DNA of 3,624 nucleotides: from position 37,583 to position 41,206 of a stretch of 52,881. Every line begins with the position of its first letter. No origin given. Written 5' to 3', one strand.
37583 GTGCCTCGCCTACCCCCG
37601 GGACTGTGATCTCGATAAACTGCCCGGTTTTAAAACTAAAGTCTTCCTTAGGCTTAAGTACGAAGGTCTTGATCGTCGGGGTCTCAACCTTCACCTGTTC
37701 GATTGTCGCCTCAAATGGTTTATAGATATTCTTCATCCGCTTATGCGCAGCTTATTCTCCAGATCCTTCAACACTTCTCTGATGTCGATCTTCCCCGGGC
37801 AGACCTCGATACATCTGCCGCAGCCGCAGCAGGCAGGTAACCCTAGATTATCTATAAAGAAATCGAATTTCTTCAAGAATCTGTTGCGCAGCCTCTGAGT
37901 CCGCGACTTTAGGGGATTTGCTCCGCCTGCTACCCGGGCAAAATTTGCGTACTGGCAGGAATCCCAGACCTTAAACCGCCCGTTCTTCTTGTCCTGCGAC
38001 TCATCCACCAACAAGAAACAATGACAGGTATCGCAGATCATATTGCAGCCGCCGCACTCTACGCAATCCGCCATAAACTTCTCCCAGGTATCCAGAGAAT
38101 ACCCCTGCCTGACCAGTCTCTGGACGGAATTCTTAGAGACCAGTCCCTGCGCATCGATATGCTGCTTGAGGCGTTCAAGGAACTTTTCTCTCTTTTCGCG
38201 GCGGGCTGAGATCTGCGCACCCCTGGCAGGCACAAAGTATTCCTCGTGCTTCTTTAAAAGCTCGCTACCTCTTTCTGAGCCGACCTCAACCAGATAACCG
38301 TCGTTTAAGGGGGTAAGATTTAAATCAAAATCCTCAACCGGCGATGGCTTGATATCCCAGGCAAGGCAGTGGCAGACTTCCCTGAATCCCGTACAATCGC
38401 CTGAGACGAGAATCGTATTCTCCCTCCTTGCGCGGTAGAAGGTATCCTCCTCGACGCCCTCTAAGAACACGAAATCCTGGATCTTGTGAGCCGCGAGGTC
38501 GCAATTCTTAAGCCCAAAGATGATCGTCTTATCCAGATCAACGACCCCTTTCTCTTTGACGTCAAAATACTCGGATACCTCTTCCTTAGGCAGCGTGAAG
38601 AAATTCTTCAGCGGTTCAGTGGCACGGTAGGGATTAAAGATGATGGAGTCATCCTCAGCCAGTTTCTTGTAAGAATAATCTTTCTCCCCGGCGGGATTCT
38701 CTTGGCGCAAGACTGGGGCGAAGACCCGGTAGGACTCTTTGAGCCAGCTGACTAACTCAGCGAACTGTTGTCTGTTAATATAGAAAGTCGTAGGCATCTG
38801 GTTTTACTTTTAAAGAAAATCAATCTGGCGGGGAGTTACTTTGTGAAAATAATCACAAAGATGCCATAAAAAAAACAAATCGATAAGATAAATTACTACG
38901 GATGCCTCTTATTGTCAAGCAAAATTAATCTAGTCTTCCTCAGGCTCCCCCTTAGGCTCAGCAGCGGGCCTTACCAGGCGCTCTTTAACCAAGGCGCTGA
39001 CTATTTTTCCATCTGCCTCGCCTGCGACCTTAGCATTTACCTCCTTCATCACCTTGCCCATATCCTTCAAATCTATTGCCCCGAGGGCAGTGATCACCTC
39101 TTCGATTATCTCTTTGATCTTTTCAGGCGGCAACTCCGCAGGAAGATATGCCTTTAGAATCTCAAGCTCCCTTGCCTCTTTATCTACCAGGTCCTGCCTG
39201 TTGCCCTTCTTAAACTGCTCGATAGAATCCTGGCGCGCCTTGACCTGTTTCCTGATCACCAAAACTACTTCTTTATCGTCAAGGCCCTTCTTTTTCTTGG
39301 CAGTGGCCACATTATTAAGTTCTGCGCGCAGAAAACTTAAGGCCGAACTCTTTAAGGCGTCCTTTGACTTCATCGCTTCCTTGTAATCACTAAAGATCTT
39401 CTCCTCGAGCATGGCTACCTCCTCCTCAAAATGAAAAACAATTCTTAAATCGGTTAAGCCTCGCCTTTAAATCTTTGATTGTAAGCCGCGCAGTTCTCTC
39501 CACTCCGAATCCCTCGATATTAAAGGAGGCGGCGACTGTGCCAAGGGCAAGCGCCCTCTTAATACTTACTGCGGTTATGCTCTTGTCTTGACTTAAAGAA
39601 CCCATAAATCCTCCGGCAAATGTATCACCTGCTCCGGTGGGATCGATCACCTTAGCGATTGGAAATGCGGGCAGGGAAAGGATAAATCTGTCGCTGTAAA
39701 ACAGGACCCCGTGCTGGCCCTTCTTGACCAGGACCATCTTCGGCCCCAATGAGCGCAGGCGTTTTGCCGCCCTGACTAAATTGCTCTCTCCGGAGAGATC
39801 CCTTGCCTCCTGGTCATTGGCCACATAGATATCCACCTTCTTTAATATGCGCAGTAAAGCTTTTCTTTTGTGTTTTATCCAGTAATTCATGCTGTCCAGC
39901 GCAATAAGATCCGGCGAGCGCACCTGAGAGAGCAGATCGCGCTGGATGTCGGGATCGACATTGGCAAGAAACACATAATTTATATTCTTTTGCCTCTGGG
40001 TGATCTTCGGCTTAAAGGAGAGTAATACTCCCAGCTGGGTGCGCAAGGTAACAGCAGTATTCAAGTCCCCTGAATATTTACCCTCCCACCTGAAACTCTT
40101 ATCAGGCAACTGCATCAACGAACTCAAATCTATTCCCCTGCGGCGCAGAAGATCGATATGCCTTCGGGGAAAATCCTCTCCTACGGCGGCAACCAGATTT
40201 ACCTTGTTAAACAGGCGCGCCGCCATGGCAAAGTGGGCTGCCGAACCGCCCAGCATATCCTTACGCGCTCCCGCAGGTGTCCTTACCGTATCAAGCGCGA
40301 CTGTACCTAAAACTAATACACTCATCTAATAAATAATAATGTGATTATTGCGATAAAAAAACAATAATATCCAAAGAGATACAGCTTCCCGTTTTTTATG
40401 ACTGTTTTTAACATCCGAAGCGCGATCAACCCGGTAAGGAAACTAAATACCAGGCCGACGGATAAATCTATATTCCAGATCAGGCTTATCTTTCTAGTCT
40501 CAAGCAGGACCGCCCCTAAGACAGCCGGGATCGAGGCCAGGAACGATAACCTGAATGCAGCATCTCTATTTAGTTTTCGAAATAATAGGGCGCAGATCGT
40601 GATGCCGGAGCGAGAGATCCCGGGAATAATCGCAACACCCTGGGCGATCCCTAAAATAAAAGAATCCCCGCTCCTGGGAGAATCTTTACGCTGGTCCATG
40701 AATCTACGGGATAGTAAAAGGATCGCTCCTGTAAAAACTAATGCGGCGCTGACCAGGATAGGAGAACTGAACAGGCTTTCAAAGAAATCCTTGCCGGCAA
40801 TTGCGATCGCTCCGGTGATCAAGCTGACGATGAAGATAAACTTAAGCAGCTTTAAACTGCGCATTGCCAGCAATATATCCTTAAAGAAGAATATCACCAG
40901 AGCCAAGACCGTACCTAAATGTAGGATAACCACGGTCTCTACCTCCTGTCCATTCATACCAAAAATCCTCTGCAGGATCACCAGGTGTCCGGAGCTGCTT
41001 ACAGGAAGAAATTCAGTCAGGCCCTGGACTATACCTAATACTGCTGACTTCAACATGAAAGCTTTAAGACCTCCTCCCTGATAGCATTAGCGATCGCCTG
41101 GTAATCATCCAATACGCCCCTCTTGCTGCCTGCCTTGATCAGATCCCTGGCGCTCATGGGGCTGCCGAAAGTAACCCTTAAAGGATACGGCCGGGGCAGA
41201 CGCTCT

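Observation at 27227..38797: Mrp-linked group 4 [NiFe]-hydrogenase co-encoded with an NAD(P)-binding AsrA/AsrB (HydB/HydG) module: candidate ion-translocating H2:NAD(P)+ oxidoreductase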

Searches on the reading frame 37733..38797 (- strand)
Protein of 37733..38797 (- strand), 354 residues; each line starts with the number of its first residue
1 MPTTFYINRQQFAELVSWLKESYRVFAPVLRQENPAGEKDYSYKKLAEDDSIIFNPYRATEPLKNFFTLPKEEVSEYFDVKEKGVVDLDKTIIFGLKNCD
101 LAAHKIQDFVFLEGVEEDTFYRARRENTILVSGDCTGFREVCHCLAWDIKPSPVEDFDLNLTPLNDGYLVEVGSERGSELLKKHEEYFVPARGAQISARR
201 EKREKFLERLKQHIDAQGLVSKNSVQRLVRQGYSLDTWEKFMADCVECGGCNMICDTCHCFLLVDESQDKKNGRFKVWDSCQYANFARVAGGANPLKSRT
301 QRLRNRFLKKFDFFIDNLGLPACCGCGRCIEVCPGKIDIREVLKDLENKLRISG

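Call 3: search_protein_families(library=pfam, proteins=[window:37733-38797:-])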
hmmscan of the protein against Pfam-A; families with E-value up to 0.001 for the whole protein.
window:37733-38797:- (354 aa): 3 families
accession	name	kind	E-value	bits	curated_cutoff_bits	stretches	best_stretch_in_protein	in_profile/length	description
PF17179.9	Fer4_22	-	4.3e-28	98.5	27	1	245-337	2-95/95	4Fe-4S dicluster domain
PF13187.11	Fer4_9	-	4.7e-05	23.8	27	0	322-336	36-50/52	4Fe-4S dicluster domain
PF13746.11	Fer4_18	-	0.00013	22.6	27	1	321-343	59-81/114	4Fe-4S dicluster domain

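Call 7: search_protein_families(library=ncbifam, proteins=[window:37733-38797:-])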
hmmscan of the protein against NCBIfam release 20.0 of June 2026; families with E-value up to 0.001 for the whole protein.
window:37733-38797:- (354 aa): 8 families
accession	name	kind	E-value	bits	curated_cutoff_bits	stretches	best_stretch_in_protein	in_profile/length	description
NF040829.1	sulfhyd_ShyB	equivalog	2.1e-52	178.2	690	1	8-350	7-333/334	NAD(P)-dependent hydrogenase/sulfhydrogenase 2 subunit beta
NF040833.1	sulfhyd_HydB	equivalog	2.6e-46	158.2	750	1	11-344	10-333/367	NADPH-dependent hydrogenase/sulfhydrogenase 1 subunit beta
TIGR02910.1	sulfite_red_A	equivalog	3e-38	131.9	323.15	1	5-350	3-330/334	anaerobic sulfite reductase subunit AsrA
NF041837.1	rnfC_Methano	equivalog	0.00014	20.8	650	0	320-344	396-420/438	Rnf electron transport complex subunit RnfC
TIGR01971.1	NuoI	subfamily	0.00015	21.3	113.05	0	302-343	24-65/121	NADH-quinone oxidoreductase, chain I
NF045670.1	quin_L_LdhH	equivalog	0.00016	20.1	800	1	322-350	355-383/706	L-lactate dehydrogenase (quinone) large subunit LdhH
NF004914.0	PRK06273.1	equivalog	0.00019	21.2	163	0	277-336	9-66/167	ferredoxin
NF006076.0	PRK08222.1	equivalog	0.0008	19.3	270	0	319-336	71-88/181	hydrogenase 4 subunit H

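Call 12: find_homologous_proteins(query=window:37733-38797:-)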
Query window:37733-38797:- (354 aa): 2359 proteins with E <= 0.001 among 3592 candidates; the best 120 are listed.
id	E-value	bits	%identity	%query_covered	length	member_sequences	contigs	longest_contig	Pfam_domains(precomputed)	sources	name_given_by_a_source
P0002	1.7e-244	828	100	100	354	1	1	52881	PF17179.10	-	-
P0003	4.0e-206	702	83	100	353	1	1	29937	PF17179.10,PF13746.12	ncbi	ncbi:4Fe-4S dicluster domain-containing protein [Candidatus Omnitrophota bacterium]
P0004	2.6e-164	565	66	99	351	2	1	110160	PF17179.10,PF13187.12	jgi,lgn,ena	-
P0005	1.1e-161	556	65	100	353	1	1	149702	PF17179.10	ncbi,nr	ncbi:MAG: 4Fe-4S dicluster domain-containing protein [Candidatus Omnitrophica bacterium]|nr:4Fe-4S d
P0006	8.5e-161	553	65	100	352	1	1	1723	PF17179.10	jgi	jgi:ferredoxin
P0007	1.3e-160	552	65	99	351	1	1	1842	PF17179.10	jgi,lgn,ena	-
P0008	1.6e-160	552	65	99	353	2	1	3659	PF17179.10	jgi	-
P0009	2.2e-160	552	64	99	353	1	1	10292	PF17179.10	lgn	-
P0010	8.3e-160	550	64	99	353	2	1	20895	PF17179.10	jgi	jgi:sulfhydrogenase subunit beta (sulfur reductase)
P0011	9.7e-160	550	65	100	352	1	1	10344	PF17179.10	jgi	jgi:sulfhydrogenase subunit beta (sulfur reductase)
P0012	2.7e-159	548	64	100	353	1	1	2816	PF17179.10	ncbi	ncbi:MAG: 4Fe-4S dicluster domain-containing protein [Candidatus Omnitrophota bacterium]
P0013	8.6e-159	546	65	99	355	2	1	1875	PF17179.10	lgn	-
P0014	2.0e-158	545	65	100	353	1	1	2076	PF17179.10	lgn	-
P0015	3.3e-158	544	63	100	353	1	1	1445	PF17179.10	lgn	-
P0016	4.2e-158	544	64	99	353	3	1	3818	PF17179.10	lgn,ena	-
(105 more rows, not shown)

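Call 19: find_related_loci(query=A1, collection=genome_contigs, flank=10000)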
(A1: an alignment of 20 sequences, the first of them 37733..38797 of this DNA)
Query A1 (354 aa) in genome_contigs; peptide patterns used: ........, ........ (x = any residue, [..] = any of these).
600 stretches matched a pattern (row limit reached: there are more); 200 encode a relative of the query (tblastn E <= 1e-3); the best 80 are kept; 80 distinct loci.
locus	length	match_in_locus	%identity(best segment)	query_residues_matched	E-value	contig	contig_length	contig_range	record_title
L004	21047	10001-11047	65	5-354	2e-158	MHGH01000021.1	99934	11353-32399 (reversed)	MAG: Omnitrophica WOR_2 bacterium RBG_13_41_10 RBG_13_scaffold_88, whole genome shotgun sequence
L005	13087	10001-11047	63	1-350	5e-157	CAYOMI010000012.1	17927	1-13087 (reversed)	MAG TPA_asm: uncultured Planctomycetales bacterium isolate SRP098346_co1_93 genome assembly, contig: NODE_3207_length_17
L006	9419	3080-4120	64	1-349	2e-156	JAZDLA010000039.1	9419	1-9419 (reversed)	MAG: Candidatus Omnitrophota bacterium isolate MEGAHIT-group-0.561 k141_5545907, whole genome shotgun sequence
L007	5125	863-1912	63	1-350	3e-158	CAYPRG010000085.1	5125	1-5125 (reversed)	MAG TPA_asm: uncultured Planctomycetales bacterium isolate SRP178699_co1_560 genome assembly, contig: NODE_24273_length_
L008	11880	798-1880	61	3-351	1e-154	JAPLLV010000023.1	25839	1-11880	MAG: Candidatus Omnitrophota bacterium isolate LacPavin_0920_WC90_MAG_47_10 LacPavin_0920_WC90_scaffold_713648, whole ge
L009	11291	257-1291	62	1-346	4e-153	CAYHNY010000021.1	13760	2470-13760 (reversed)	MAG TPA_asm: uncultured Planctomycetales bacterium isolate ERP119705_co14_517 genome assembly, contig: NODE_5382_length_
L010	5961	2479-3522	62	5-351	8e-154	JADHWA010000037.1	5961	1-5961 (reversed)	MAG: Candidatus Omnitrophota bacterium isolate BS750m-G15 BS-750m-C28144, whole genome shotgun sequence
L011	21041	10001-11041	62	5-351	6e-152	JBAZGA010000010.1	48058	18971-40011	MAG: Candidatus Omnitrophota bacterium isolate SO_2017_LW3_33 NODE_1586_length_48058_cov_1.224552_LW162_2017, whole geno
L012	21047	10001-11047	61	1-350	7e-152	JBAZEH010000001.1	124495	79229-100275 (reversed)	MAG: Candidatus Omnitrophota bacterium isolate SO_2017_LW3_121 NODE_240_length_124495_cov_2.185538_LW162_2017, whole gen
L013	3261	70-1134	62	5-350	6e-158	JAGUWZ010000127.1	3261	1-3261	MAG: Candidatus Omnitrophota bacterium isolate DeMMO4_15 c_000000003093, whole genome shotgun sequence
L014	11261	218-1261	61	3-352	3e-151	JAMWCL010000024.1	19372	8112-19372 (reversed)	MAG: Candidatus Omnitrophota bacterium isolate QZM4_1.bins.77.Tibet NODE_7570_length_19372_cov_3.852741, whole genome sh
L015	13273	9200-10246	60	1-349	4e-150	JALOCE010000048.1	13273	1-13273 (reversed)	MAG: Candidatus Omnitrophota bacterium isolate SO_2017_LW4 bin 43 scaffold_9021_c1_LW137-91_2017, whole genome shotgun s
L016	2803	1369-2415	61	3-351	4e-157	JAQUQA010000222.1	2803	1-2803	MAG: Candidatus Omnitrophota bacterium isolate STD1_39 NODE_192091_length_2803_cov_11.841555_Sandtown_D1, whole genome s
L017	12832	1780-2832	62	1-352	4e-148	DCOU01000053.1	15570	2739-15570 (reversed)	MAG TPA_asm: Candidatus Omnitrophica bacterium UBA1562 UBA1562_contig_54580, whole genome shotgun sequence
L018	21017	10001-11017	62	3-343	7e-147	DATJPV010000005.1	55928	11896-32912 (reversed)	MAG TPA_asm: Patescibacteria group bacterium isolate SMAG_U14922 k141_1991008, whole genome shotgun sequence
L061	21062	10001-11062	46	4-346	3e-101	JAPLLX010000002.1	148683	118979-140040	MAG: Candidatus Omnitrophota bacterium isolate LacPavin_0920_WC90_MAG_43_22 LacPavin_0920_WC90_scaffold_930476, whole ge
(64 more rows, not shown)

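Call 22: search_solved_structures(query=window:37733-38797:-, max_evalue=0.01)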
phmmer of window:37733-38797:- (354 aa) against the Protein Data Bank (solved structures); distinct sequences matched with E-value up to 0.01: 3.
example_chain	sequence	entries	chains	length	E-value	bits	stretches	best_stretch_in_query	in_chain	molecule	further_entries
9nez_B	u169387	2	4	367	1.5e-39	139.3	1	13-339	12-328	Sulfhydrogenase 1 subunit beta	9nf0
8rvu_E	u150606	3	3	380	5.1e-07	32.2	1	156-261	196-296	Formate dehydrogenase, beta subunit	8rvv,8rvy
9t1s_M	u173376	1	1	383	0.0016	20.7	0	225-260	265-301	formate dehydrogenase (coenzyme F420)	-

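Call 66: search_solved_structures(query=window:37733-38797:-, max_evalue=1e-10, show_alignments=1)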
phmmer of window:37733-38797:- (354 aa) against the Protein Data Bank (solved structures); distinct sequences matched with E-value up to 1e-10: 1.
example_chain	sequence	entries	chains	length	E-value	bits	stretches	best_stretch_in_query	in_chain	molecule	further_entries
9nez_B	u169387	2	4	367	1.5e-39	139.3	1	13-339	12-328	Sulfhydrogenase 1 subunit beta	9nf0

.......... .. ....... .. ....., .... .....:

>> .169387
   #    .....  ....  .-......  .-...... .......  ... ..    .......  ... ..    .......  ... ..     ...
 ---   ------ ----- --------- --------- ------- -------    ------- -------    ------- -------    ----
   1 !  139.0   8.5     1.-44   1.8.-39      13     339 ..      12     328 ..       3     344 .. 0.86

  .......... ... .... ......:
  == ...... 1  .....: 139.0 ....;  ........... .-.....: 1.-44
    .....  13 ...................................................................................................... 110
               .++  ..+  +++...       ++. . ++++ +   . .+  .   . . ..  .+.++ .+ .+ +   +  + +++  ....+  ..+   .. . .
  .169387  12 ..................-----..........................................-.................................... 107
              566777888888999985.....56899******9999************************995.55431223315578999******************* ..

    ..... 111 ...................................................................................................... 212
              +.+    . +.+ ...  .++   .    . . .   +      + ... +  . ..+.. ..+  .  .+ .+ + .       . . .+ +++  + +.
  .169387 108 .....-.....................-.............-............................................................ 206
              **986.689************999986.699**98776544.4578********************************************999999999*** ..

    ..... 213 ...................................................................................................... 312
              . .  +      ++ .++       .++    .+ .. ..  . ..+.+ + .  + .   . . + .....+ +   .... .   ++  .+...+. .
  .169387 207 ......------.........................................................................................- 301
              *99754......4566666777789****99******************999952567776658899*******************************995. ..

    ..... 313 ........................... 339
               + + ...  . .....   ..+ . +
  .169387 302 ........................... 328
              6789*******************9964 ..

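Call 80: search_protein_families(library=pfam, proteins=[L061:15338-15955:+])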
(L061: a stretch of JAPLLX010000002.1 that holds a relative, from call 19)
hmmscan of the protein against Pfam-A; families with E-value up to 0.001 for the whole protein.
L061:15338-15955:+ (205 aa): 1 family
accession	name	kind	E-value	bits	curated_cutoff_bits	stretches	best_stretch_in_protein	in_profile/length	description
PF01895.24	PhoU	-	9.5e-21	74.4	23.5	1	11-98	1-89/89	PhoU domain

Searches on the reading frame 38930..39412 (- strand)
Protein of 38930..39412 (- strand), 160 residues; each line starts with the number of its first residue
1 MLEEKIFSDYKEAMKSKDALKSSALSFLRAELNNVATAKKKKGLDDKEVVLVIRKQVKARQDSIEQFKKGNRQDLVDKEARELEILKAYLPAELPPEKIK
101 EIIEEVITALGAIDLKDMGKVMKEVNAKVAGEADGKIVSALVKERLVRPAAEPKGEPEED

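Call 5: search_protein_families(library=pfam, proteins=[window:38930-39412:-])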
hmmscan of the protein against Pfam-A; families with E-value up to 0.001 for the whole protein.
window:38930-39412:- (160 aa): 1 family
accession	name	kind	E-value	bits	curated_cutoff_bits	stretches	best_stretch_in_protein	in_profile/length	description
PF09424.15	YqeY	-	3.9e-46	157.1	27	1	4-146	2-143/143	Yqey-like protein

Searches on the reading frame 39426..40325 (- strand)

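Call 5: search_protein_families(library=pfam, proteins=[window:39426-40325:-])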
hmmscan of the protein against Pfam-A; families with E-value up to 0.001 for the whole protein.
window:39426-40325:- (299 aa): 2 families
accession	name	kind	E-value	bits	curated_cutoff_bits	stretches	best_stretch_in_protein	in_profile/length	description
PF00294.29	PfkB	-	3e-29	102.8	25.8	1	22-275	33-295/302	pfkB family carbohydrate kinase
PF08543.17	Phos_pyr_kin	-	1.9e-05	24.6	27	1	135-254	90-222/246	Phosphomethylpyrimidine kinase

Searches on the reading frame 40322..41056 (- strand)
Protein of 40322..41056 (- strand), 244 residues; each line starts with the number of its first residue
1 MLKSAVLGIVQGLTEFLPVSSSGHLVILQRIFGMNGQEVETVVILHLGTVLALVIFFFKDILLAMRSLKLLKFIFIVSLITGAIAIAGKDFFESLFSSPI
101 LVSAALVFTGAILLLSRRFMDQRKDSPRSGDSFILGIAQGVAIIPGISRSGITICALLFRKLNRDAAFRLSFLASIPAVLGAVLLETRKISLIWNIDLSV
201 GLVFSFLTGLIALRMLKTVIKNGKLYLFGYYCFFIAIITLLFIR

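Call 5: search_protein_families(library=pfam, proteins=[window:40322-41056:-])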
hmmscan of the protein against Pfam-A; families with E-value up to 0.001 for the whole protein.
window:40322-41056:- (244 aa): 1 family
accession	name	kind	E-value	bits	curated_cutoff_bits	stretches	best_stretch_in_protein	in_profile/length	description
PF02673.24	BacA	-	1.8e-62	211.8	33.4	1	5-238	2-257/257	Bacitracin resistance protein BacA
